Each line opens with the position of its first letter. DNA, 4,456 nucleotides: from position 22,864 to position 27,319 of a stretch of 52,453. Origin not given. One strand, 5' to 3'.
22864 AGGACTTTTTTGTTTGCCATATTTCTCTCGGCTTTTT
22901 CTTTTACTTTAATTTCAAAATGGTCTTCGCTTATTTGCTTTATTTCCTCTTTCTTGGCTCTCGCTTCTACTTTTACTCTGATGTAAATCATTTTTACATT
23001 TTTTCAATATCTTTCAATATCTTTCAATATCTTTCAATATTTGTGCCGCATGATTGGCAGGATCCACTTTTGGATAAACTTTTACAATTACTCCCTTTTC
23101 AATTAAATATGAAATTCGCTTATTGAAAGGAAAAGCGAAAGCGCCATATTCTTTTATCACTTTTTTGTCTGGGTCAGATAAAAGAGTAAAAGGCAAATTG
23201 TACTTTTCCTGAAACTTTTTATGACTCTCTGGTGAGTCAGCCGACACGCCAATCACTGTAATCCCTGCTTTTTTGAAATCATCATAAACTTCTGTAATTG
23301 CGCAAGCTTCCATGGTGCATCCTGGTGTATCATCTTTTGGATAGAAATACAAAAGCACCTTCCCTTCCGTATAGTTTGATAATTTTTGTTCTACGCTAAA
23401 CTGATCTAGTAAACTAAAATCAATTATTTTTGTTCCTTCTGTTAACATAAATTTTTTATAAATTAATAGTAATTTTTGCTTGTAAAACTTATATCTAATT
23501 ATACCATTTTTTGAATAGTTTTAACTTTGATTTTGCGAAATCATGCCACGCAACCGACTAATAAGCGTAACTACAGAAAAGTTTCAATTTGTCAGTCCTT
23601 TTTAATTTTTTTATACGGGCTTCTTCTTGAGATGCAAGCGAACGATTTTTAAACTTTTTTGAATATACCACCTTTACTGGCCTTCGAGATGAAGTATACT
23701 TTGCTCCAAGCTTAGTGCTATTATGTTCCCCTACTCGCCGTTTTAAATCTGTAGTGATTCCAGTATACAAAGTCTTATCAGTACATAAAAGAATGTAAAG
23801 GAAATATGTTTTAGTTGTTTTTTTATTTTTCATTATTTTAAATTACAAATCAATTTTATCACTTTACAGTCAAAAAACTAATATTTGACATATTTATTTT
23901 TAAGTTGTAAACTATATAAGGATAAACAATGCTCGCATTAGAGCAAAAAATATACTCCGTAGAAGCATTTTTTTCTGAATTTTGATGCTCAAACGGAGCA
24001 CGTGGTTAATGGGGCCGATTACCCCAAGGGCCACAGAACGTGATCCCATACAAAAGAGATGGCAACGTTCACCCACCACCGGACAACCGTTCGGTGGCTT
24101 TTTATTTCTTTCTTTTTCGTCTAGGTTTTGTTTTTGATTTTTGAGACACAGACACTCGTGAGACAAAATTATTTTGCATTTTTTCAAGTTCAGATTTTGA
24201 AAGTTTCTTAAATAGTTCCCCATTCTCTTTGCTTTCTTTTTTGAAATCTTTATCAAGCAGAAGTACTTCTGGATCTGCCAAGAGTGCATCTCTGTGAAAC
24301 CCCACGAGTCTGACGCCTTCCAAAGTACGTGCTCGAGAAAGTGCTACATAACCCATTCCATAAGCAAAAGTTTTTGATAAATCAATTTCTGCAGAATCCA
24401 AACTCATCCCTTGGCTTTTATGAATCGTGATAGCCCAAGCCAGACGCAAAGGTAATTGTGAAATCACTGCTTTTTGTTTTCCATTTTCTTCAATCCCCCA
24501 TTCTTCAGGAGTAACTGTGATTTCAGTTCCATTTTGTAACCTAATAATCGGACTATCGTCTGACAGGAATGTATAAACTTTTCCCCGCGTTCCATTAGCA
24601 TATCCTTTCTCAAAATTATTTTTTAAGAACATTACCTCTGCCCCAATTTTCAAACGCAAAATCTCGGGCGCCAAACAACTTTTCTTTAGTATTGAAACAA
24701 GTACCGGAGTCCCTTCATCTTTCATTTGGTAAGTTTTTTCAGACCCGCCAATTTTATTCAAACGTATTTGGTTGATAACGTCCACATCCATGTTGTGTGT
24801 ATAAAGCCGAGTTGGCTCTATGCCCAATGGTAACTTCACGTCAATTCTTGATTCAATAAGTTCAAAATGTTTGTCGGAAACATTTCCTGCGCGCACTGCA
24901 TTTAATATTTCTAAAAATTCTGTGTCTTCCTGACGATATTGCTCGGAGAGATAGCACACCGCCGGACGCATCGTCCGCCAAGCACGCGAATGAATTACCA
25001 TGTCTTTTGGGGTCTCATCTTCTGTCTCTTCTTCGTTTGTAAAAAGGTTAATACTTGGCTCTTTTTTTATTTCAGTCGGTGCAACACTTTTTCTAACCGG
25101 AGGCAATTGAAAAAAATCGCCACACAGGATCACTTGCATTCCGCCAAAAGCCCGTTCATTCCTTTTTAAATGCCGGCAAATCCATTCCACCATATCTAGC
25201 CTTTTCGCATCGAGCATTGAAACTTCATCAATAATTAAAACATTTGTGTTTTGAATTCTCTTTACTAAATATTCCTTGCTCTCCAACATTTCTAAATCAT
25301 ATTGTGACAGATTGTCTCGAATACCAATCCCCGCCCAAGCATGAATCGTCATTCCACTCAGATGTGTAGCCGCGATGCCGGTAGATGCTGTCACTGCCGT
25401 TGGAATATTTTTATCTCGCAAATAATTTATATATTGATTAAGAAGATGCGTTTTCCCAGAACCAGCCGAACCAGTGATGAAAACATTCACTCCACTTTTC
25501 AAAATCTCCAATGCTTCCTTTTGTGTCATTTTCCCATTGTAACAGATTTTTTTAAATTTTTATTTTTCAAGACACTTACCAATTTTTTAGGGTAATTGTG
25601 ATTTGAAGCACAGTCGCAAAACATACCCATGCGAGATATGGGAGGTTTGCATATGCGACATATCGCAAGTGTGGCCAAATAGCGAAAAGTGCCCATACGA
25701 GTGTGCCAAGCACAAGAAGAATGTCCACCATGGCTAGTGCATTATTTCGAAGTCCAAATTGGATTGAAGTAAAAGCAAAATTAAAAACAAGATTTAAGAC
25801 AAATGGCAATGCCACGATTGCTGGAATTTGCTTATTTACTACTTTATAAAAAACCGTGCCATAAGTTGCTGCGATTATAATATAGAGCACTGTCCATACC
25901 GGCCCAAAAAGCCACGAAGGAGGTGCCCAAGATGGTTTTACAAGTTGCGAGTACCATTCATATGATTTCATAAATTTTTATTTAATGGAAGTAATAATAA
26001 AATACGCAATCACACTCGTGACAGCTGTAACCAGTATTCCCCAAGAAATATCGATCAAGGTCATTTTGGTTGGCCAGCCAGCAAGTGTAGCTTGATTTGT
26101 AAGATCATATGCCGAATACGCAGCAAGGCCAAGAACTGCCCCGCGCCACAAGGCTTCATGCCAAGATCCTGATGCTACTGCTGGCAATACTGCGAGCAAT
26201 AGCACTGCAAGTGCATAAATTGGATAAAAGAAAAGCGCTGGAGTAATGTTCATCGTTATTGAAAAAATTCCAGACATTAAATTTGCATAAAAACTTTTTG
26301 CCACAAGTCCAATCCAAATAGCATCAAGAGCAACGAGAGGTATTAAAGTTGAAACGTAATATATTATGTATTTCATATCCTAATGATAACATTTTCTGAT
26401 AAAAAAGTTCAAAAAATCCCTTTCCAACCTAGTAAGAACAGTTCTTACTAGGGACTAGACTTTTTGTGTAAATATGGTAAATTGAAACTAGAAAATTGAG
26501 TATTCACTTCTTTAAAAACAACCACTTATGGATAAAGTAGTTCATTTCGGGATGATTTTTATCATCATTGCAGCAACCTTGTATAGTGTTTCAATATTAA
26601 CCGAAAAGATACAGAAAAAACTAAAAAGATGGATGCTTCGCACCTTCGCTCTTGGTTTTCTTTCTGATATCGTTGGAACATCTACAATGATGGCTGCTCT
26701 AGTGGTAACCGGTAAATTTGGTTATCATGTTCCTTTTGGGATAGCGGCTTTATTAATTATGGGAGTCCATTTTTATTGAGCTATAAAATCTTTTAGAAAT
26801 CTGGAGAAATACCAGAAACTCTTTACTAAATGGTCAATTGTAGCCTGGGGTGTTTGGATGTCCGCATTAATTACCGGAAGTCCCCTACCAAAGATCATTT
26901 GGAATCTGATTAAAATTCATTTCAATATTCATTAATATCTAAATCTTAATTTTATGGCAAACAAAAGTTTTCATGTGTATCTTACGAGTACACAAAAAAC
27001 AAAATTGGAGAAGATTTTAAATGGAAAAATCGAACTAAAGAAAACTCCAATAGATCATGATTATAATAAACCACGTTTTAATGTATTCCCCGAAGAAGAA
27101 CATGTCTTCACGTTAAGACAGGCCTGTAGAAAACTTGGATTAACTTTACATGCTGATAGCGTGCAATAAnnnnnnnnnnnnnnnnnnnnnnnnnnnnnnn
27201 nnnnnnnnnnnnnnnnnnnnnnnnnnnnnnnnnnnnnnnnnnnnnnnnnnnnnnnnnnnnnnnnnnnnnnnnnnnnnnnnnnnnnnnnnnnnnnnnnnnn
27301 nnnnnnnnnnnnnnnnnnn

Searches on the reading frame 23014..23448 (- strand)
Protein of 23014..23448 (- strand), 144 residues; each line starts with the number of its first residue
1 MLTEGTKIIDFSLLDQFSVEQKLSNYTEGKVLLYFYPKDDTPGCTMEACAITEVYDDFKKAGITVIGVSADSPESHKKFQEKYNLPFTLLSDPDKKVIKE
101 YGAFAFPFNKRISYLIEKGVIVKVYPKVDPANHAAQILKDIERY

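Call 99: search_protein_families(library=pfam, proteins=[window:23014-23448:-], max_evalue=0.001)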
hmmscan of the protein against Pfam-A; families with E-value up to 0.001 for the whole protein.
window:23014-23448:- (144 aa): 3 families
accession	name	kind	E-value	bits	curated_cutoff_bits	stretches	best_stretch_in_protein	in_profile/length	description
PF00578.27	AhpC-TSA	-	1.6e-34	119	26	1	5-122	2-122/124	AhpC/TSA family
PF08534.16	Redoxin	-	1.5e-21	77.2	26.6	1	4-132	2-139/148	Redoxin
PF13911.12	AhpC-TSA_2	-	1.1e-05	26.3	27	1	52-102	3-53/114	AhpC/TSA antioxidant enzyme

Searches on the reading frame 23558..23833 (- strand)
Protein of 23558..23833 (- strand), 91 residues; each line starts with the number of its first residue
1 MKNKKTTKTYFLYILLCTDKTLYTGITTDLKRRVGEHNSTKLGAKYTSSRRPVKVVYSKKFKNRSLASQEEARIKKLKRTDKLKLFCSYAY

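Call 99: search_protein_families(library=pfam, proteins=[window:23558-23833:-], max_evalue=0.001)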
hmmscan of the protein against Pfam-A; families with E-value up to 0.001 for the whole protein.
window:23558-23833:- (91 aa): 1 family
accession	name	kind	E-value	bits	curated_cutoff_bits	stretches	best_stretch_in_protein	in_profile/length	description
PF01541.30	GIY-YIG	-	4.1e-16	59.5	22.6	1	10-82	2-76/78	GIY-YIG catalytic domain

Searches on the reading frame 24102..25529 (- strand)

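Call 4: search_protein_families(library=pfam, proteins=[window:24102-25529:-], max_evalue=0.1)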
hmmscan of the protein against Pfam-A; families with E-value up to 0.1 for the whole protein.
window:24102-25529:- (475 aa): 34 families (the best 25 are shown)
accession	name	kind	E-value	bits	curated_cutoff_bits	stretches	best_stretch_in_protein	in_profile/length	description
PF05970.20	PIF1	-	3.1e-37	128.7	25.9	1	11-220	20-220/223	PIF1-like helicase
PF13604.12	AAA_30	-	4.3e-16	59.7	27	1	3-151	6-137/191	AAA domain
PF13245.12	AAA_19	-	2.3e-14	54.1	25.1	1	3-145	1-132/134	AAA domain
PF21530.3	Pif1_2B_dom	-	2.5e-09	37.2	23.9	1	280-321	5-47/47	DNA helicase Pif1, 2B domain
PF13401.12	AAA_22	-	1.6e-08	35.3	27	1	16-137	8-122/130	AAA domain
PF03266.21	NTPase_1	-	1.2e-05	25.6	23.9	1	15-43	1-29/168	NTPase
PF02689.20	Herpes_Helicase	-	1.5e-05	23.6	27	1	366-403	732-771/808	Helicase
PF01443.25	Viral_helicase1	-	1.8e-05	25.1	21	1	17-107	2-72/228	Viral superfamily 1 RNA helicase core domain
PF01637.24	ATPase_2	-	6.9e-05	23.2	33.2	1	15-107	22-123/225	ATPase domain predominantly from Archaea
PF13191.12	AAA_16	-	8.6e-05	23.5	32.6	1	12-42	21-53/167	AAA ATPase domain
PF00270.35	DEAD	-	0.00011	22.4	26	1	3-32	4-33/167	DEAD/DEAH box helicase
PF20720.3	nSTAND3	-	0.00038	20.6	27.2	1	4-42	8-46/155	Novel STAND NTPase 3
PF13538.12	UvrD_C_2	-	0.00057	20.1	27.4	1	363-402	1-47/52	UvrD-like helicase C-terminal domain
PF00437.27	T2SSE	-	0.0011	18.1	24.9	1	9-42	138-171/370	Type II/IV secretion system protein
PF00308.24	Bac_DnaA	-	0.0013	19.4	23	0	16-42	37-63/162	Bacterial DnaA ATPAse domain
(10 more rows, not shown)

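Call 5: search_protein_families(library=padloc, proteins=[window:24102-25529:-], max_evalue=0.1)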
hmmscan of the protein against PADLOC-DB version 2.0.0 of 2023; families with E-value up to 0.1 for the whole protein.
window:24102-25529:- (475 aa): 22 families
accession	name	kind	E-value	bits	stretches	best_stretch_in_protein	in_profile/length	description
PDLC05064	PDC-S68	-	2.1e-19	66.8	2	17-145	704-824/1273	-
PDLC05065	PDC-S68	-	9.1e-17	58.1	2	3-145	610-745/1221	-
PDLC01148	RecD_like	-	1e-16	58.4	2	4-145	319-445/719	RecD/Tra ATPase fused to N-terminal HHH domain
PDLC01734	typeIV_RecD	-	5.3e-16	56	1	3-145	344-476/763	RecD_0_IVD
PDLC04475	PDC-M16A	-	9.5e-13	45.5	1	8-149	25-187/721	-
PDLC04476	PDC-M16A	-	2.1e-12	44.2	1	14-151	25-186/691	-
PDLC05066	PDC-S68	-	1.6e-10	37.7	1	9-145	590-721/1202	-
PDLC05035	PDC-S53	-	6.9e-10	35.6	2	16-142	513-615/900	-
PDLC04472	PDC-M16A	-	1.9e-05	21.2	1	16-151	242-398/930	-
PDLC04140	mad8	-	0.00014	19.5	1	10-50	24-58/314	mads_8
PDLC02372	Nhi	-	0.00025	17.8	1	8-115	193-285/470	-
PDLC04474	PDC-M16A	-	0.00032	17.2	1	8-112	229-340/917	-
PDLC00103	GajB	-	0.00057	16.9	1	3-37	18-52/612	UrvD helicase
PDLC00268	PtuA1|PtuA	-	0.00063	17.3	1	5-42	17-54/411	AAA ATPase domain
PDLC02350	AbiO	-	0.0026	14.6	1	9-114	190-277/468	AbiO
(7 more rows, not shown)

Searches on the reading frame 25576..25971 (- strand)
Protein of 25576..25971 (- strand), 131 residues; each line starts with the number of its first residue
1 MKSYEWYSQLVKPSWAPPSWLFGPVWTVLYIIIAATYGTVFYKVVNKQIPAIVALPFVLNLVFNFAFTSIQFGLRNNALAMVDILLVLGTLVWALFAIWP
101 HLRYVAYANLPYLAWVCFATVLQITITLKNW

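Call 99: search_protein_families(library=pfam, proteins=[window:25576-25971:-], max_evalue=0.001)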
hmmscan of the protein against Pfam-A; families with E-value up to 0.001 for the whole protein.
window:25576-25971:- (131 aa): 1 family
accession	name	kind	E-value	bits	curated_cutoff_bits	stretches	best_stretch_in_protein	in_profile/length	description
PF03073.20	TspO_MBR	-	2.7e-29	102.2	24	1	5-126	22-143/145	TspO/MBR family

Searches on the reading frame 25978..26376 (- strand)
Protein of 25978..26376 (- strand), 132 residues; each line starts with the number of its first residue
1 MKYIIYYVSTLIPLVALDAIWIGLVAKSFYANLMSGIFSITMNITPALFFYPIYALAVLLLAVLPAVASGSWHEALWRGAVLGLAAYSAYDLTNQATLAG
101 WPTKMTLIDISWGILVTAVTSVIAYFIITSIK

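Call 99: search_protein_families(library=pfam, proteins=[window:25978-26376:-], max_evalue=0.001)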
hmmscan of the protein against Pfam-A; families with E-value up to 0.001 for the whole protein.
window:25978-26376:- (132 aa): 1 family
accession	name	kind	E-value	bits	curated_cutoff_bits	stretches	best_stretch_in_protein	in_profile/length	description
PF09945.14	DUF2177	-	1.8e-37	128.6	26.9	1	3-125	1-123/124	Predicted membrane protein (DUF2177)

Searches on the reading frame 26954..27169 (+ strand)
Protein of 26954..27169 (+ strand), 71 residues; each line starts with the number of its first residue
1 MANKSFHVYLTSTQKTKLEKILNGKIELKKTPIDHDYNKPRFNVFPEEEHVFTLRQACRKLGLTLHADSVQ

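Call 4: search_protein_families(library=pfam, proteins=[window:26954-27169:+], max_evalue=0.1)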
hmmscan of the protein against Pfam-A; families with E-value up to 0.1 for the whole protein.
window:26954-27169:+ (71 aa): 1 family
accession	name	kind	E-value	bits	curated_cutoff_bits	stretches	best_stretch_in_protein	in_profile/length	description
PF24176.1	TPR_TTI1_2nd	-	0.082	12.9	27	1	26-63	86-121/246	TELO2-interacting protein 1 homologue second TPR domain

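Call 7: search_protein_families(library=ncbifam, proteins=[window:26954-27169:+], max_evalue=0.1)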
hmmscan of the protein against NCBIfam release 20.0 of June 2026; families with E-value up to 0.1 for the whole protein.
window:26954-27169:+ (71 aa): 0 families

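Call 8: search_protein_families(library=phrogs, proteins=[window:26954-27169:+], max_evalue=0.1)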
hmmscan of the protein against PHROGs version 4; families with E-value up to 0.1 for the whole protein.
window:26954-27169:+ (71 aa): 0 families
